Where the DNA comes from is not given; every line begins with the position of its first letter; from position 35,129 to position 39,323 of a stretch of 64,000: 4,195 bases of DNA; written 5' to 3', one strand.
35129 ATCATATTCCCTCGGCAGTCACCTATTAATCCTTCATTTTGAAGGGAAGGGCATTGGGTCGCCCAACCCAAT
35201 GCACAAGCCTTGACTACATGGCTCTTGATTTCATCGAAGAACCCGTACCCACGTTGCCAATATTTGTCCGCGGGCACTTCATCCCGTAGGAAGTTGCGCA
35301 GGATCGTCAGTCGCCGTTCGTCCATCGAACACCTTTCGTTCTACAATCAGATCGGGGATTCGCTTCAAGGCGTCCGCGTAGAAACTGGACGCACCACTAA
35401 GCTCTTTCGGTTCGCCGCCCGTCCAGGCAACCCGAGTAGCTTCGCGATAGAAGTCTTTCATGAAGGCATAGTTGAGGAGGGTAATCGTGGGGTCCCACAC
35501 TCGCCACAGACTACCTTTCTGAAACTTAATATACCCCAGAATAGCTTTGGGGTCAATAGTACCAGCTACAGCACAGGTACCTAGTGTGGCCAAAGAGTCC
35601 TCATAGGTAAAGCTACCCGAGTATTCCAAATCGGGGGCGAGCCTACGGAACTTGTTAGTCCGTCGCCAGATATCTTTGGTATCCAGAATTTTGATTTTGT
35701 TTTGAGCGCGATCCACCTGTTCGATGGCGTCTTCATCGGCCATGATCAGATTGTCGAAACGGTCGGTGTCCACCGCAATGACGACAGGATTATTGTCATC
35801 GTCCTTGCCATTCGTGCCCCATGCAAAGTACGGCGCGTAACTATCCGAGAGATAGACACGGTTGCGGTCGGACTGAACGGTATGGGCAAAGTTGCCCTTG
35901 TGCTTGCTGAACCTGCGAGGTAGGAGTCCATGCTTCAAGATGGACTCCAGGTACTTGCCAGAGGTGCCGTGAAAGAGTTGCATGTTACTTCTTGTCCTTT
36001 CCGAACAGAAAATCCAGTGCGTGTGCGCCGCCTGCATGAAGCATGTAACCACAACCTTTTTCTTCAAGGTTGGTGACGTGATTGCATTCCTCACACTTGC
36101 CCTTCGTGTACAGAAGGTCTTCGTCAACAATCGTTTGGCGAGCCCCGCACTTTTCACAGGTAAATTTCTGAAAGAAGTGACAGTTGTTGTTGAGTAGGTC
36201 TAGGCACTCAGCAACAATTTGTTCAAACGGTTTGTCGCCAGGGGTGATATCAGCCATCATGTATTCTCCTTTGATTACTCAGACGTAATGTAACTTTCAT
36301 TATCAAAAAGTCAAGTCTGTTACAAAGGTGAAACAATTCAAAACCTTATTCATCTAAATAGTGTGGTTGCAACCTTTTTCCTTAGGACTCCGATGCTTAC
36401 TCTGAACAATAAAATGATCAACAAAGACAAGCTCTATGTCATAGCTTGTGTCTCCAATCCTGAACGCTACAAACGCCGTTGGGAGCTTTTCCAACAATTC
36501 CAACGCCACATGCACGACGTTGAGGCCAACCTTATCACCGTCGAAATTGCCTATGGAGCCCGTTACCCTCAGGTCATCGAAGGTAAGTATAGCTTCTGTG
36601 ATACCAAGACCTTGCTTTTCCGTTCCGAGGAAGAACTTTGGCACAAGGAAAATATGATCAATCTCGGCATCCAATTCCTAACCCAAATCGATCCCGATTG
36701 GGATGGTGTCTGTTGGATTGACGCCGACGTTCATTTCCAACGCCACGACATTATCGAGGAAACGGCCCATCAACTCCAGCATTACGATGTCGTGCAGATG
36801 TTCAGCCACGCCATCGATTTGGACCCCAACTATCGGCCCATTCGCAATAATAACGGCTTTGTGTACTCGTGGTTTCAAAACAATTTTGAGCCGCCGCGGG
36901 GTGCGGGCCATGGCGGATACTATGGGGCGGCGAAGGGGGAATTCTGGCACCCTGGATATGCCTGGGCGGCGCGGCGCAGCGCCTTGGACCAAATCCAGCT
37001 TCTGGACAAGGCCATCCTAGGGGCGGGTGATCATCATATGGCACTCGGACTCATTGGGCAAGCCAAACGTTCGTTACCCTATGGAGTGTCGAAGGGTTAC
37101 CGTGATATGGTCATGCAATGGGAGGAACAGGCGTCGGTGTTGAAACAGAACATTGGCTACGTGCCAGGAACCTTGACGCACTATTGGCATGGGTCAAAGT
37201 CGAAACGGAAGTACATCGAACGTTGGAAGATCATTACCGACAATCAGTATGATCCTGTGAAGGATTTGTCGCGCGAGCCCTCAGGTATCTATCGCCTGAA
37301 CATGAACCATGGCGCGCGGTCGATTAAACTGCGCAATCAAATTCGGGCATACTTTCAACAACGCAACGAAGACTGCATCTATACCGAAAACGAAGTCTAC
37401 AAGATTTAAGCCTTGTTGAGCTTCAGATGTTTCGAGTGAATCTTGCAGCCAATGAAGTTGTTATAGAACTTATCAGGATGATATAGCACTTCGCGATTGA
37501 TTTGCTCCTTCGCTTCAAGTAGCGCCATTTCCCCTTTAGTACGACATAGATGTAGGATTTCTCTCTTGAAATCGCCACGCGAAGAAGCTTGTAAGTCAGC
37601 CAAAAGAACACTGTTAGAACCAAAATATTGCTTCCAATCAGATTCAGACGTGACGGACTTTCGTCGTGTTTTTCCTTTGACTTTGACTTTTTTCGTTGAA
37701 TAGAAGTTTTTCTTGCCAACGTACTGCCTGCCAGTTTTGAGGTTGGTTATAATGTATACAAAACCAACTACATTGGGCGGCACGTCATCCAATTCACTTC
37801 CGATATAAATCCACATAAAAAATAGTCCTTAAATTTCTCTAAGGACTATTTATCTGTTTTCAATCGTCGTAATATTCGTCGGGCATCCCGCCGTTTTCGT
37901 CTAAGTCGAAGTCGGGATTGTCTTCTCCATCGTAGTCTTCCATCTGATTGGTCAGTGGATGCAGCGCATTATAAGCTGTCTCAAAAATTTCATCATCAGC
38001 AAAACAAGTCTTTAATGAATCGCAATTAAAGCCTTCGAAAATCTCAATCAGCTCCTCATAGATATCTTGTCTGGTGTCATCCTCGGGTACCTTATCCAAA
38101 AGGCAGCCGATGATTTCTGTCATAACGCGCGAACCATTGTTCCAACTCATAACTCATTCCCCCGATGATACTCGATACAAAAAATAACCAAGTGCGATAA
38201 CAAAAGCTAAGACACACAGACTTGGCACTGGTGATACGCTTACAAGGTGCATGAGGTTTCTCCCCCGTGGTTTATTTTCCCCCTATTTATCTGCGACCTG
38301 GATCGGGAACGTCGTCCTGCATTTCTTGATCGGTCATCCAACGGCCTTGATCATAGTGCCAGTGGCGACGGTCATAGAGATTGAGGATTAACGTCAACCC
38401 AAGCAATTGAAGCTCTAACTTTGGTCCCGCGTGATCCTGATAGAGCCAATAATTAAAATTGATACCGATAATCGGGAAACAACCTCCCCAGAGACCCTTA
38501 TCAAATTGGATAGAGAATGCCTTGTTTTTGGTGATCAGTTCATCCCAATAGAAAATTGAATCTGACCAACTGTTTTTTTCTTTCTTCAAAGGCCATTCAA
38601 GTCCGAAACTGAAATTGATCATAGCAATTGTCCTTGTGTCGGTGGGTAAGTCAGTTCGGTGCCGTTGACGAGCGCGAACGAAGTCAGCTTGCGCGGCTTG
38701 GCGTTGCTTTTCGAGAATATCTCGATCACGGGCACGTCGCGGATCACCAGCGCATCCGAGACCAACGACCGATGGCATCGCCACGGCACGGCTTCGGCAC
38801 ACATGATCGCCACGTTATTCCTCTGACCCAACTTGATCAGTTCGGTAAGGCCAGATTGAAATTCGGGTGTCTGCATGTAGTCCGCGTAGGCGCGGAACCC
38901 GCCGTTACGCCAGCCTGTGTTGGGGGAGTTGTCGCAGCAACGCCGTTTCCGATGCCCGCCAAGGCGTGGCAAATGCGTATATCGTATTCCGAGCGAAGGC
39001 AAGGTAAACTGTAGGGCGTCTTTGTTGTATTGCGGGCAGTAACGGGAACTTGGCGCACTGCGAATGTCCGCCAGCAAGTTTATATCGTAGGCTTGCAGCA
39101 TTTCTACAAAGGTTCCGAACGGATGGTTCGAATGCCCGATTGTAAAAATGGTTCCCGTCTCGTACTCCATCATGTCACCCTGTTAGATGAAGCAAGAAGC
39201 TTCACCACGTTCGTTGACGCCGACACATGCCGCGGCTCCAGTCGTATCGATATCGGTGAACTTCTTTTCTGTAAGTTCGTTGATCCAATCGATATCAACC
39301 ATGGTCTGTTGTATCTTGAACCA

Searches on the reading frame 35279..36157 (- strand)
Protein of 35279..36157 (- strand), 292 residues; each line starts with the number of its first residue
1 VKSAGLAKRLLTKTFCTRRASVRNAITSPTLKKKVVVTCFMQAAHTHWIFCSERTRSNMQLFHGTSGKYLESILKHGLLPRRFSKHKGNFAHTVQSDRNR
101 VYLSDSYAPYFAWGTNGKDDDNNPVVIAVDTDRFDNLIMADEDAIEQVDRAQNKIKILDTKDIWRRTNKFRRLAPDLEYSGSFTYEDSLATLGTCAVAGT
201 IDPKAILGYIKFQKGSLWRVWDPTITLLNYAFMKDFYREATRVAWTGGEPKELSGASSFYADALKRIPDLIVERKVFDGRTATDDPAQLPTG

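Call 42: search_protein_families(library=pfam, proteins=[window:35279-36157:-], max_evalue=0.01)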
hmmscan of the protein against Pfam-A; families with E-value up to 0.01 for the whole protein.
window:35279-36157:- (292 aa): 1 family
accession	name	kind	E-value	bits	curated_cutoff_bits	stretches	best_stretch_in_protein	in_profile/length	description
PF00644.27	PARP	-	0.0018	18.3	26.7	1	50-84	40-76/199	Poly(ADP-ribose) polymerase catalytic domain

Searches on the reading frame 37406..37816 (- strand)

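Call 42: search_protein_families(library=pfam, proteins=[window:37406-37816:-], max_evalue=0.01)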
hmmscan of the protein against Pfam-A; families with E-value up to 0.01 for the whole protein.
window:37406-37816:- (136 aa): 1 family
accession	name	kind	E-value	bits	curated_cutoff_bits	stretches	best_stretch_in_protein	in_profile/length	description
PF19835.5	SegE_GIY-YIG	-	1.9e-33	115.7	25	1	2-122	1-123/123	Putative endonuclease segE, GIY-YIG domain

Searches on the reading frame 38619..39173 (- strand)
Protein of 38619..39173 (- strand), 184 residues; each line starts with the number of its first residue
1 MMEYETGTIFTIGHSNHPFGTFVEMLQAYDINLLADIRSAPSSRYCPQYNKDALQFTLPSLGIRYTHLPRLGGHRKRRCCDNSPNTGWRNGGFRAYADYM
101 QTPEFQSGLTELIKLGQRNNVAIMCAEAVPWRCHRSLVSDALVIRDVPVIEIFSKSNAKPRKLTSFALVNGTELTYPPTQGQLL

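Call 11: search_protein_families(library=pfam, proteins=[window:38619-39173:-], max_evalue=0.01)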
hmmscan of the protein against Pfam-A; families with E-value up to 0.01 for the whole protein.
window:38619-39173:- (184 aa): 2 families
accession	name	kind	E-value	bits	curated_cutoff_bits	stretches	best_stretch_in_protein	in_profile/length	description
PF04343.18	DUF488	-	2.4e-32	112.5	22.2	1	21-142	4-121/121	Domain of unknown function DUF488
PF22751.1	DUF488-N3a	-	1.4e-05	25.8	27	1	94-142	65-114/118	Active DUF488-N3 subclade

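Call 44: search_protein_families(library=phrogs, proteins=[window:38619-39173:-], max_evalue=0.001)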
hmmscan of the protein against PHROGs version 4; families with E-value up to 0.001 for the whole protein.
window:38619-39173:- (184 aa): 1 family
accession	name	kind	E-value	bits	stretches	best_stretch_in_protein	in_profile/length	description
phrog_14939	-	unknown function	1.1e-09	39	1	9-146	167-301/313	-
